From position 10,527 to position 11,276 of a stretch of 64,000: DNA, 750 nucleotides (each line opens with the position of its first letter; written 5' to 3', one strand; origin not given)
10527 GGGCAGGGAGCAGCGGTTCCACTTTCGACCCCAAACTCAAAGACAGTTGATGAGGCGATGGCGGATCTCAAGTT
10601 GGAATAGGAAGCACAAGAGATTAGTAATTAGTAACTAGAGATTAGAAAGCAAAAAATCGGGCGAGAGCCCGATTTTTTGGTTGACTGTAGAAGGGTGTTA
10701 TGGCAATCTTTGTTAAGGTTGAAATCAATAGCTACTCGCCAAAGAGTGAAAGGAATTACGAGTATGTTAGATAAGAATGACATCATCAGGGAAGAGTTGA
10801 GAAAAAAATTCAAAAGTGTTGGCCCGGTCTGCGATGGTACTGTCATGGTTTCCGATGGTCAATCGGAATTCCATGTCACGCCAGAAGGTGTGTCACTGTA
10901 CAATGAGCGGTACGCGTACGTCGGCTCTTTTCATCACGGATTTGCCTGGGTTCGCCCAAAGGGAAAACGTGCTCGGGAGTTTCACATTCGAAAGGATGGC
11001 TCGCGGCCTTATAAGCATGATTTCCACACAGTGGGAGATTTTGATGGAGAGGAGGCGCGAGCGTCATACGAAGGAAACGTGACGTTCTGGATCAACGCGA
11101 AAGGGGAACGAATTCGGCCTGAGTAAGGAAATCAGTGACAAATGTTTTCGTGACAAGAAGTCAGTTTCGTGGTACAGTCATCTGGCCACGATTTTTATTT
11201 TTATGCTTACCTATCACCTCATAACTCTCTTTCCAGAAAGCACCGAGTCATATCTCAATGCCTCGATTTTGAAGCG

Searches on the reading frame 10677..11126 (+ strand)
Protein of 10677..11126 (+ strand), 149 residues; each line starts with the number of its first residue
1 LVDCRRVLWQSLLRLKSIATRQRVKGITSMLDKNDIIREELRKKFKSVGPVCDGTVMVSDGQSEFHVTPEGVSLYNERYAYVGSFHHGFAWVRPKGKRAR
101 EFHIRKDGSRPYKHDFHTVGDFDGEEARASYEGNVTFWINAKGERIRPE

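Call 35: search_protein_families(library=pfam, proteins=[window:10677-11126:+], max_evalue=0.001)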
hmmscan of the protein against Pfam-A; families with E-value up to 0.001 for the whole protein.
window:10677-11126:+ (149 aa): 0 families

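Call 83: search_protein_families(library=pfam, proteins=[window:10677-11126:+], max_evalue=1)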
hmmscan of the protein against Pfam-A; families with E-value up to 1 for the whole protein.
window:10677-11126:+ (149 aa): 1 family
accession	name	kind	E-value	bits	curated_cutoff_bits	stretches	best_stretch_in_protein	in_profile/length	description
PF14903.11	WG_beta_rep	-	0.078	13.5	25.6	1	78-93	15-30/35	WG containing repeat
